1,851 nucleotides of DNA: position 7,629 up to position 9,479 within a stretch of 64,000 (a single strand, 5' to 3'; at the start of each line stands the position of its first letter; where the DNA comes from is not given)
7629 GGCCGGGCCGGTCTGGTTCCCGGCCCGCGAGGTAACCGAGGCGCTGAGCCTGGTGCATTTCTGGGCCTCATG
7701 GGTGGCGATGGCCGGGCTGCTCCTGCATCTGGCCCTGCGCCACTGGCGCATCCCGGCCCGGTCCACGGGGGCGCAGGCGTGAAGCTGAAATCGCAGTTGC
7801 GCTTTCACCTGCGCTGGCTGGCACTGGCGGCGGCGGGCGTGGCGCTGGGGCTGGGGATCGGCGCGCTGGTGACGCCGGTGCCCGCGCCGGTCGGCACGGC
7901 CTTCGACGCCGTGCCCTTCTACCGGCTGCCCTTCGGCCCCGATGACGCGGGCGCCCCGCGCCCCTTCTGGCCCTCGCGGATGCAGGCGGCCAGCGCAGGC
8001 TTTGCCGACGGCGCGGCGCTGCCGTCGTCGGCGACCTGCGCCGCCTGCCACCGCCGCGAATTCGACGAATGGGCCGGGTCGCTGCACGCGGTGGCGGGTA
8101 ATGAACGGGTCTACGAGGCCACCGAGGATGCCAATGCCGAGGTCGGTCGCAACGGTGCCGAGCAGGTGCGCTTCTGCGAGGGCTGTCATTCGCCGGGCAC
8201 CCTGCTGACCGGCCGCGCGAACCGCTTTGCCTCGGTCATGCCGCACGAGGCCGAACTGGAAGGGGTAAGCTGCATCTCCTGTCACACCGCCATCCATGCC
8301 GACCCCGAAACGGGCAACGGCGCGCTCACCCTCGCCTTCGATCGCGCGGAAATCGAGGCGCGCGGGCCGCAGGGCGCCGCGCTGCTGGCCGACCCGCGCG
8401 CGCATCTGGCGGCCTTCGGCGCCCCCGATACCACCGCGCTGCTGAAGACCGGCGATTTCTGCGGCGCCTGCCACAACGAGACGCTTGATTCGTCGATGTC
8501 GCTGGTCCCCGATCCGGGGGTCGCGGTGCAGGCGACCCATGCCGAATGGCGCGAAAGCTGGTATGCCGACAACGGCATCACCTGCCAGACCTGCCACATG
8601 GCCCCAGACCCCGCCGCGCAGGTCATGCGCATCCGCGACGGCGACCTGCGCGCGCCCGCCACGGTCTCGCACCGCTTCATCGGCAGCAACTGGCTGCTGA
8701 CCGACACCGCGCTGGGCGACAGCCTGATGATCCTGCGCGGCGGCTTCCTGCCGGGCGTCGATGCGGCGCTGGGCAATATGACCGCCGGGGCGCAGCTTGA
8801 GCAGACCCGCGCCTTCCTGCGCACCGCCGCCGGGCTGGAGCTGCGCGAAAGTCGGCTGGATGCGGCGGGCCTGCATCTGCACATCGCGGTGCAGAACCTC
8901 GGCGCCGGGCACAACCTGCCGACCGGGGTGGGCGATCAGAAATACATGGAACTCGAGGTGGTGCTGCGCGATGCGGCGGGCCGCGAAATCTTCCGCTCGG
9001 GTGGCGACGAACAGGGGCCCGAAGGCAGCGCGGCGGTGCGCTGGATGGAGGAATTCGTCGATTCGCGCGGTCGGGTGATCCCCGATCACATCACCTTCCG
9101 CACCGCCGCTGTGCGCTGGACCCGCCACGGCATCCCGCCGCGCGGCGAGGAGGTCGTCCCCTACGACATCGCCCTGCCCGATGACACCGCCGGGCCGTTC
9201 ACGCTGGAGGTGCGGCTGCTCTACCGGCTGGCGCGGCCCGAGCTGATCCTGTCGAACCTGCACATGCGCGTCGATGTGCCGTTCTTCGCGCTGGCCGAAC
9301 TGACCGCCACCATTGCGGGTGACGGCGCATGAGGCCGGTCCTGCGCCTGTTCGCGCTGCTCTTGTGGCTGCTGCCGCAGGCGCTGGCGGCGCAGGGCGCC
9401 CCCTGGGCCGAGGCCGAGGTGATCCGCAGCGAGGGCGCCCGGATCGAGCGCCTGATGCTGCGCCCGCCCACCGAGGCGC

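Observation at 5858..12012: FTR1-type iron permease translationally coupled to a pentaheme cytochrome c: a possibly uncharacterised iron-uptake module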

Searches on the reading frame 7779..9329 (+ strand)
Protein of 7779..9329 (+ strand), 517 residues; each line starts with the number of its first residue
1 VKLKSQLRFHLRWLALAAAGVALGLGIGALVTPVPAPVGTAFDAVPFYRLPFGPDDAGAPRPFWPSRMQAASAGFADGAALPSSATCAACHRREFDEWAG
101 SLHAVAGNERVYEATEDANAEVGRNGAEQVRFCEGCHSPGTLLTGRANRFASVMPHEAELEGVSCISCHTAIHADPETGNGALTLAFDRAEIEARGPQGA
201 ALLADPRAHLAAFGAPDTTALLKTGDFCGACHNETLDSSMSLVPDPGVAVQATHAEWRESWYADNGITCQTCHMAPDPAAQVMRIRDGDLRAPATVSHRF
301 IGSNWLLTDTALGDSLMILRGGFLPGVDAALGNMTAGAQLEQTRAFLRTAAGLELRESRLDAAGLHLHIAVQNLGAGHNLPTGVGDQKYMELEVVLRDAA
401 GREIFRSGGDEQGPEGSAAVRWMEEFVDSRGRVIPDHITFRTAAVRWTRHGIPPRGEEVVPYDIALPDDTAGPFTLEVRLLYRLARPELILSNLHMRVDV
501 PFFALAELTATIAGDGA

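Call 4: search_protein_families(library=pfam, proteins=[window:7779-9329:+], max_evalue=0.1)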
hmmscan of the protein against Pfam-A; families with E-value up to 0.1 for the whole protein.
window:7779-9329:+ (517 aa): 8 families
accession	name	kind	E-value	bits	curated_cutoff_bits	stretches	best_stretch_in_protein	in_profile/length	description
PF13435.11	Cytochrome_C554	-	4.9e-09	37.4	20.8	1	86-170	1-84/84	Cytochrome c554 and c-prime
PF14522.11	Cytochrome_C7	-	1.2e-07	31.9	24.8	1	155-273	4-66/67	Cytochrome c7 and related cytochrome c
PF22113.1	Mtrc-MtrF_II-IV_dom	-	8.4e-07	29.1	30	2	76-141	112-167/176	Outer membrane cytochrome MtrC/MtrF-like, domains II/IV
PF14537.11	Cytochrom_c3_2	-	0.00022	22.1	25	1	85-171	7-66/79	Cytochrome c3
PF03264.19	Cytochrom_NNT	-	0.0004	20.6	24.1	1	115-173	110-169/174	NapC/NirT cytochrome c family, N-terminal region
PF09699.15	Paired_CXXCH_1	-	0.0045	17.1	20.6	0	223-234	5-15/41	Doubled CXXCH motif (Paired_CXXCH_1)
PF02085.21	Cytochrom_CIII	-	0.012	16.4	22.9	0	124-176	40-89/101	Class III cytochrome C family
PF22678.1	Cytochrom_c_NrfB-like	-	0.038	14.9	27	1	87-177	1-72/89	Cytochrome c-type protein NrfB-like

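Call 5: search_protein_families(library=ncbifam, proteins=[window:7779-9329:+], max_evalue=0.1)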
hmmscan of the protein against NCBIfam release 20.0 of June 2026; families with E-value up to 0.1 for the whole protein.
window:7779-9329:+ (517 aa): 14 families
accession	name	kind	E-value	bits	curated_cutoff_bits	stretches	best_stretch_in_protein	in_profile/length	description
NF040886.1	cyt_C_like_Sec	equivalog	2.6e-08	32.9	250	1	83-107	44-70/423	multiheme c-type cytochrome (seleno)protein ExtKL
TIGR03508.1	decahem_SO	subfamily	3.6e-05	23.3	192.2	1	84-171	70-152/258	DmsE family decaheme c-type cytochrome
NF045713.1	CxxCH_16_HmcA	equivalog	5.1e-05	22.1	400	1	84-175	307-392/541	sulfate respiration complex hexadecaheme cytochrome HmcA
TIGR03146.1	cyt_nit_nrfB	equivalog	0.00016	21.9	166.6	1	85-177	41-123/145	cytochrome c nitrite reductase pentaheme subunit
NF051471.1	cytcCgr1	equivalog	0.00049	19.8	340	1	83-174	83-177/204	cytochrome c-type protein Cgr1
NF008659.0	PRK11659.1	equivalog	0.00081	19.1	184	1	86-177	77-149/188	cytochrome c nitrite reductase pentaheme subunit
NF041028.1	decahem_GSU2203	exception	0.0013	18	325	0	84-171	36-183/317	GSU2203 family decaheme c-type cytochrome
NF043010.1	Cyt554_Nsmonas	equivalog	0.0015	17.9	400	1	83-171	30-117/238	cytochrome c-550 CycA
TIGR04257.1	nanowire_3heme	domain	0.0016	18.6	40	0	219-234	45-60/75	c(7)-type cytochrome triheme domain-containing protein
TIGR03507.1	decahem_SO1788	subfamily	0.014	13.9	209.3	0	81-142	614-665/672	OmcA/MtrC family decaheme c-type cytochrome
NF011606.0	PRK15032.1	equivalog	0.03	13.4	455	0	115-190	120-195/390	pentaheme c-type cytochrome TorC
TIGR02161.1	napC_nirT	subfamily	0.032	14.1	310.6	1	116-172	121-177/185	periplasmic nitrate (or nitrite) reductase c-type cytochrome, NapC/NirT family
TIGR02162.1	torC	equivalog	0.062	12.5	478.2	0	116-181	120-186/387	pentaheme c-type cytochrome TorC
NF033196.2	c_type_nonphoto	exception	0.084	13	70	0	258-275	19-36/98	c-type cytochrome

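Call 6: find_homologous_proteins(query=window:7779-9329:+)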
Query window:7779-9329:+ (517 aa): 111 proteins with E <= 0.001 among 8000 candidates.
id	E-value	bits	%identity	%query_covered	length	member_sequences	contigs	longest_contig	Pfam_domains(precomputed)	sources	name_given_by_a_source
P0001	0.0e+0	1180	100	100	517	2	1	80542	PF13435.12,PF14522.12,PF22113.2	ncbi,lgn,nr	ncbi:MAG: hypothetical protein H3C51_03120 [Rubellimicrobium sp.]|nr:hypothetical protein [Rubellimi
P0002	3.0e-273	925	78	99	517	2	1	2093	PF13435.12,PF03264.20,PF14522.12,PF22113.2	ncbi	-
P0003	3.3e-270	915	77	99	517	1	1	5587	PF13435.12,PF14522.12,PF22113.2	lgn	-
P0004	1.7e-213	728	64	99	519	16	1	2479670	PF14537.12,PF13435.12,PF03264.20,PF14522.12,PF22113.2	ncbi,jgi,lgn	jgi:nitrate/TMAO reductase-like tetraheme cytochrome c subunit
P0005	5.3e-208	710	61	99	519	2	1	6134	PF14537.12,PF13435.12,PF14522.12,PF22113.2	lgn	-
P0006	2.9e-199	681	61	99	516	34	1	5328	PF14537.12,PF13435.12,PF14522.12,PF22113.2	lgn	-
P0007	2.6e-196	672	59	99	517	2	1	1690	PF14537.12,PF13435.12,PF14522.12,PF22113.2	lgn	-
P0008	1.6e-195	669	60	99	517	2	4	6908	PF13435.12,PF14522.12,PF22113.2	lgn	-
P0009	2.8e-195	668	58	99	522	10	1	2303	PF14537.12,PF13435.12,PF03264.20,PF14522.12,PF22113.2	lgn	-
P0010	1.1e-194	666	60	99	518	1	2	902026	PF14537.12,PF13435.12,PF14522.12,PF22113.2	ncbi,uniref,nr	ncbi:hypothetical protein FQV27_07495 [Paracoccus aurantiacus]|uniref:Cytochrome c-552/4 domain-cont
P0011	1.6e-194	666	61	98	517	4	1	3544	PF13435.12,PF14522.12,PF22113.2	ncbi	-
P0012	6.5e-194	664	60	100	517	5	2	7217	PF13435.12,PF14522.12,PF22113.2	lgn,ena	-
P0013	7.3e-194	664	61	99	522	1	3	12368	PF13435.12,PF02335.21,PF14522.12,PF22113.2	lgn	-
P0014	9.1e-194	663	60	99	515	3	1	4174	PF13435.12,PF14522.12,PF22113.2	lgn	-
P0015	1.7e-193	662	60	99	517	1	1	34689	PF14537.12,PF13435.12,PF14522.12,PF22113.2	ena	-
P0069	3.2e-161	556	51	99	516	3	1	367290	PF13435.12,PF14522.12,PF22113.2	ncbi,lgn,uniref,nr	ncbi:multiheme c-type cytochrome [Pseudomonas sp. sp1636]|uniref:multiheme c-type cytochrome n=1 Tax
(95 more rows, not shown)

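Call 9: find_related_loci(query=A1, collection=genome_contigs, flank=8000)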
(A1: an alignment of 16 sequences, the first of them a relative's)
Query A1 (517 aa) in genome_contigs; peptide patterns used: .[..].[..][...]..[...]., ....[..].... (x = any residue, [..] = any of these).
296 stretches matched a pattern; 195 encode a relative of the query (tblastn E <= 1e-3); the best 80 are kept; 79 distinct loci.
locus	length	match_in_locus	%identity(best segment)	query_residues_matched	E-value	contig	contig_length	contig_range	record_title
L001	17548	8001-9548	64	1-514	0e+0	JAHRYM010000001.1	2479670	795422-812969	MAG: Rhodobacteraceae bacterium isolate AG16 NODE_2_length_2479670_cov_63.561890, whole genome shotgun sequence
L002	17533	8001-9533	61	3-512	0e+0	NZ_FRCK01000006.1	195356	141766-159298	Paracoccus solventivorans strain DSM 6637, whole genome shotgun sequence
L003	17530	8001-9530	58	1-512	0e+0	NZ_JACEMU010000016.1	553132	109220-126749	Paracoccus sp. S1E-3 74_553132_104444252, whole genome shotgun sequence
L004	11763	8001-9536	60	1-512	0e+0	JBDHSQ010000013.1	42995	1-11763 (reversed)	MAG: Paracoccaceae bacterium isolate AS-MICRO-3CA.127 NODE_3213_length_42995_cov_14.031837, whole genome shotgun sequenc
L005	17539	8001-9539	60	1-512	0e+0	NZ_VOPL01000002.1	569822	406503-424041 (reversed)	Paracoccus aurantiacus strain TK008 scaffold2, whole genome shotgun sequence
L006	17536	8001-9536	59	1-512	0e+0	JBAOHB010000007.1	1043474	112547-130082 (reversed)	MAG: Albidovulum sp. isolate AS_Ams2_Bin6 np1_contig_1766, whole genome shotgun sequence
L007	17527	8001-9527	58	1-512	0e+0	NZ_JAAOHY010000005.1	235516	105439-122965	Paracoccus xiamenensis strain 12-3 NODE_5_length_235516_cov_54.458230, whole genome shotgun sequence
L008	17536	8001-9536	59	1-512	0e+0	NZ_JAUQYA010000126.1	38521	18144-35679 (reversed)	MAG: Albidovulum sp. isolate BIN43 contig_208932, whole genome shotgun sequence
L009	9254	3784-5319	59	1-512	0e+0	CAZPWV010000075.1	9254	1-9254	MAG TPA_asm: uncultured Rhodobacter sp. isolate SRP294416_co1_743 genome assembly, contig: NODE_16871_length_9254_cov_3.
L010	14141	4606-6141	60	1-512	0e+0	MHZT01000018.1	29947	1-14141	MAG: Rhodobacterales bacterium RIFCSPHIGHO2_02_FULL_62_130 rifcsphigho2_02_scaffold_2001, whole genome shotgun sequence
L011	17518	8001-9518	57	1-512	0e+0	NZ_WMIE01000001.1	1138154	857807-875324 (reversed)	Paracoccus aestuariivivens strain NBRC 111993 Scaffold1, whole genome shotgun sequence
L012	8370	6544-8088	55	1-515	0e+0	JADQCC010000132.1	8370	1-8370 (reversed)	MAG: Roseovarius sp. isolate Soudan_10 NODE_2262_length_8370_cov_12.170054, whole genome shotgun sequence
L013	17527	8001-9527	60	1-509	0e+0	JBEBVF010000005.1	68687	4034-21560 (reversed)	MAG: Paracoccus sp. (in: a-proteobacteria) isolate T2.bin.243 NODE_1015_length_68687_cov_16.903675, whole genome shotgun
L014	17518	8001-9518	58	1-512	0e+0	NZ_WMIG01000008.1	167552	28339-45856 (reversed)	Paracoccus litorisediminis strain NBRC 112902 Scaffold8, whole genome shotgun sequence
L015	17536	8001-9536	59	1-512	0e+0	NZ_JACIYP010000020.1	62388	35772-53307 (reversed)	MAG: Hoeflea sp. isolate MAG-81 Hoeflea_C3_bin39_Scaffold_20, whole genome shotgun sequence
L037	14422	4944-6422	39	5-506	7e-122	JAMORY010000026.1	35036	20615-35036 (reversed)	MAG: Sulfurovum sp. isolate 4561-384_metabat1_scaf2bin.004 4562-384_scaffold_470_c1, whole genome shotgun sequence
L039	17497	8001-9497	36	11-512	9e-99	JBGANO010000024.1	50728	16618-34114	MAG: Anaerolineales bacterium isolate MAG_MBR_AS.75 MBRAS-75_NODE_24_length_50728_cov_28.629918, whole genome shotgun se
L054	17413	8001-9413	35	22-490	5e-88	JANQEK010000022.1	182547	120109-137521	MAG: Nitrospinaceae bacterium isolate PL23a_bin.2 k99_5382761, whole genome shotgun sequence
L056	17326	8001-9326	37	62-498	2e-86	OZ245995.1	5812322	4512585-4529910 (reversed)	MAG: Motiliproteus sp. isolate cee35097-81c3-4b62-8185-fcd84872bf97 genome assembly, chromosome: 1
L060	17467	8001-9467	34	25-505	2e-82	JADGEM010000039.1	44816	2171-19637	MAG: Gammaproteobacteria bacterium isolate BB36 NODE_716_length_44816_cov_8.101371, whole genome shotgun sequence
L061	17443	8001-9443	33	14-490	7e-83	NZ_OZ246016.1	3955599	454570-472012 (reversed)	MAG: Motiliproteus sp. isolate b2df7197-3942-459e-acea-f92399a7ae5b chromosome 1, complete sequence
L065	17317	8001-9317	35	62-494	1e-81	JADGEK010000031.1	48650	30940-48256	MAG: Gammaproteobacteria bacterium isolate BB34 NODE_623_length_48650_cov_17.581842, whole genome shotgun sequence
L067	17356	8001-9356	28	19-497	5e-46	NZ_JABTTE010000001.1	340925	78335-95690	Calidifontibacillus erzurumensis strain P2 P2-assembly-2020_contig_1, whole genome shotgun sequence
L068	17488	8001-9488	34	1-494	1e-83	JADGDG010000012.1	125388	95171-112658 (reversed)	MAG: Gammaproteobacteria bacterium isolate BB4 NODE_124_length_125388_cov_27.244834, whole genome shotgun sequence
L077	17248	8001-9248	29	61-497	1e-39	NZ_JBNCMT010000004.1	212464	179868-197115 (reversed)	Brevibacillus sp. SYSU BS000544 NODE_4_length_212464_cov_80.246769, whole genome shotgun sequence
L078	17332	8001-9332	28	84-490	3e-39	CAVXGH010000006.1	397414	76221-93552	MAG: uncultured delta proteobacterium isolate MFD05512.bin.1.184 genome assembly, contig: contig_24538, whole genome sho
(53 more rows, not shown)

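Call 18: search_solved_structures(query=A1, max_evalue=1, show_alignments=2)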
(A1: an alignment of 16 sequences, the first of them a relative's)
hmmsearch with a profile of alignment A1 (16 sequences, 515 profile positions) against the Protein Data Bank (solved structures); distinct sequences matched with E-value up to 1: 11.
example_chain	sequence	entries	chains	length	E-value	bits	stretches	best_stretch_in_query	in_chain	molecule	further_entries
5ze8_A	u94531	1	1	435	4.6e-14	54.9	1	81-175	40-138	cytochrome c552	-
9wt9_A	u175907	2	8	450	3.4e-07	32.2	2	72-105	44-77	Cytochrome c,Multiheme cytochrome c selenoprotein mutant (MccSep U325A) | Cytochrome c,Multiheme cytochrome c selenoprotein (MccSep)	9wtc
9wt8_A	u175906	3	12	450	5e-07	31.7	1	72-105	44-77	Cytochrome c,Multiheme cytochrome c selenoprotein (MccSep)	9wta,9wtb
28pb_A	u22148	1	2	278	0.038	15.5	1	81-171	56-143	Cytochrome c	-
4wjy_A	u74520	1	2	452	0.091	14.3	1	236-270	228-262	Cytochrome c-552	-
1gu6_A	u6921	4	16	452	0.13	13.8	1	236-270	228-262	CYTOCHROME C552 | Cytochrome c-552 | Cytochrome c nitrite reductase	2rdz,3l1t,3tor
2rf7_A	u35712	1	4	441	0.19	13.2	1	237-270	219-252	Cytochrome c-552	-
3ubr_A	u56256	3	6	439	0.23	13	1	241-270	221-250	Cytochrome c-552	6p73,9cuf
1qdb_A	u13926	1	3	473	0.24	12.9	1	235-272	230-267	CYTOCHROME C NITRITE REDUCTASE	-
2j7a_A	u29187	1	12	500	0.5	11.9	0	246-271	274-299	CYTOCHROME C NITRITE REDUCTASE NRFA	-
2vr0_A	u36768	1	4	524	0.81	11.2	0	246-271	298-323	CYTOCHROME C NITRITE REDUCTASE, CATALYTIC SUBUNIT NFRA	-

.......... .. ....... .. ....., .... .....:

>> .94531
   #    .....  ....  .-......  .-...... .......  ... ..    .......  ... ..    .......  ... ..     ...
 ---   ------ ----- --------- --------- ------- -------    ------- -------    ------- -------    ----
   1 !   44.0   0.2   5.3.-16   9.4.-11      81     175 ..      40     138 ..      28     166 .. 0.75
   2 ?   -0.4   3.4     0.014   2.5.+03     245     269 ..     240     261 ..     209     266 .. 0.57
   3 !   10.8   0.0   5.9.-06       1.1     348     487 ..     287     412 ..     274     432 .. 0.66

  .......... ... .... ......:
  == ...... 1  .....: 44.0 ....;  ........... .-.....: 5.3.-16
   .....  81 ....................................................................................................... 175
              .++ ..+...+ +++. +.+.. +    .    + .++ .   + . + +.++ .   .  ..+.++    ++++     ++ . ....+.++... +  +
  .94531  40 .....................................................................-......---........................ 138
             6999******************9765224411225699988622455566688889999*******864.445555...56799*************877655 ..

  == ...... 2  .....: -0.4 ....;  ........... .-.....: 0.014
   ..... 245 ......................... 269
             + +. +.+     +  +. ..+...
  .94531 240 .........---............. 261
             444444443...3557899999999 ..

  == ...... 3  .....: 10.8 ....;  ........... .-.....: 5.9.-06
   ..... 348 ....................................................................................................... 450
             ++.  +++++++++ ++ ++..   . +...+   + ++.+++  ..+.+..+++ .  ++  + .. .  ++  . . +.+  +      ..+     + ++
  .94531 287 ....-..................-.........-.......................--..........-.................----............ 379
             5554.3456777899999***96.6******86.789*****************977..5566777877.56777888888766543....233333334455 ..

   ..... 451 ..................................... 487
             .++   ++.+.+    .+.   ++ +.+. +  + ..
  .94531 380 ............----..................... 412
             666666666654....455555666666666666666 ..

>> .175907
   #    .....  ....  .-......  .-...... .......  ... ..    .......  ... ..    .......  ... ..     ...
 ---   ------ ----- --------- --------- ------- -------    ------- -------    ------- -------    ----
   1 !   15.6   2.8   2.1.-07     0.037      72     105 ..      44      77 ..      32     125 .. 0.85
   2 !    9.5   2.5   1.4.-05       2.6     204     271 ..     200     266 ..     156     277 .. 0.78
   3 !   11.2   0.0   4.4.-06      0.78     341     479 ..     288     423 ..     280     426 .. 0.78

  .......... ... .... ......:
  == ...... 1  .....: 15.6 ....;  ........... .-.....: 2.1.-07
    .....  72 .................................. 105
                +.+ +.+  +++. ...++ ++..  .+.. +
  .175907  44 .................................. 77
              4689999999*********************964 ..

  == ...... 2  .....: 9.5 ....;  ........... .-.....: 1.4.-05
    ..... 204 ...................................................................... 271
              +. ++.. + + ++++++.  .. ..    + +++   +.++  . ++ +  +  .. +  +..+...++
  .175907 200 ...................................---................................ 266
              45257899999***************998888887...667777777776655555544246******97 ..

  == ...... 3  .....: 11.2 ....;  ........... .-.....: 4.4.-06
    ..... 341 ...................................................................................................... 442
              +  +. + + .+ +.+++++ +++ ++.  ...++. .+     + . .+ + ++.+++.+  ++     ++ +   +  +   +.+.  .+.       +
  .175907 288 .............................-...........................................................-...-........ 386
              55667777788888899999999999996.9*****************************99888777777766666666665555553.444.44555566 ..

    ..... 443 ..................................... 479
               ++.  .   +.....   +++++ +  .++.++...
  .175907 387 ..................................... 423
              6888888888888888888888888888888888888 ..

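Call 24: find_encoding_contigs(protein=P0001, flank=10000, max_places=2)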
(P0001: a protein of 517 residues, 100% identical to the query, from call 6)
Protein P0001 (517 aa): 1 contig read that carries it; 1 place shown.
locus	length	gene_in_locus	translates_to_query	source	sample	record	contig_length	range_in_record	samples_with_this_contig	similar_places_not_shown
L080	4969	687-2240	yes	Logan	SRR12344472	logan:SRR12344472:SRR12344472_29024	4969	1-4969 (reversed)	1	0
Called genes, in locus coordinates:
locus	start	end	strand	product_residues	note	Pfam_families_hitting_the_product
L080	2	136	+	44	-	?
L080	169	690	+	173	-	-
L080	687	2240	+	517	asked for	PF22113:Mtrc-MtrF_II-IV_dom (faint), PF14522:Cytochrome_C7 (faint), PF13435:Cytochrome_C554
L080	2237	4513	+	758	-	PF03239:FTR1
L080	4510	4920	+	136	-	PF08818:DUF1801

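Call 25: find_encoding_contigs(protein=P0069, flank=10000, max_places=2)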
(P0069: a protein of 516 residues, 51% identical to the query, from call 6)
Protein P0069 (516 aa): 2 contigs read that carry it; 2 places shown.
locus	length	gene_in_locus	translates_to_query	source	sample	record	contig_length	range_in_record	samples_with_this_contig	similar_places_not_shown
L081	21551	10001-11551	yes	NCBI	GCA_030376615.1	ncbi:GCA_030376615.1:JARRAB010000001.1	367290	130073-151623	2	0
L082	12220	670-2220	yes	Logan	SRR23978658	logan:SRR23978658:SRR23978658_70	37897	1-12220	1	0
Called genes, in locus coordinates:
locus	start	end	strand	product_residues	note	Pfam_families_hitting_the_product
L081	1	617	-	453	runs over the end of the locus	PF09721:Exosortase_EpsH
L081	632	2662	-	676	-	PF08487:VIT, PF13757:VIT_2 (weak), PF00092:VWA, PF13519:VWA_2, PF13768:VWA_3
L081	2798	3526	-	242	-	PF04391:DUF533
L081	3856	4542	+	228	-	PF06035:Peptidase_C93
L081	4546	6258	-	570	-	PF01368:DHH, PF02272:DHHA1, PF17768:RecJ_OB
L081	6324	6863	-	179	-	PF07152:YaeQ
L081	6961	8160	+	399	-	PF02515:CoA_transf_3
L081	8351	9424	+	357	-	PF09375:Peptidase_M75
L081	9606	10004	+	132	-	-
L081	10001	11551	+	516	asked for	PF22113:Mtrc-MtrF_II-IV_dom (faint), PF14522:Cytochrome_C7 (faint), PF13435:Cytochrome_C554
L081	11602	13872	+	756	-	PF03239:FTR1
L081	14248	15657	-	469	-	PF14821:Thr_synth_N, PF00291:PALP, PF24857:THR4_C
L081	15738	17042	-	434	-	PF01408:GFO_IDH_MocA (weak), PF03447:NAD_binding_3, PF00742:Homoserine_dh, PF01842:ACT, PF22629:ACT_AHAS_ss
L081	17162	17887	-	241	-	PF10411:DsbC_N, PF01323:DSBA (faint), PF13098:Thioredoxin_2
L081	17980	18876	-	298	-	PF02899:Phage_int_SAM_1, PF00589:Phage_integrase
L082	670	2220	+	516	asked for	PF22113:Mtrc-MtrF_II-IV_dom (faint), PF14522:Cytochrome_C7 (faint), PF13435:Cytochrome_C554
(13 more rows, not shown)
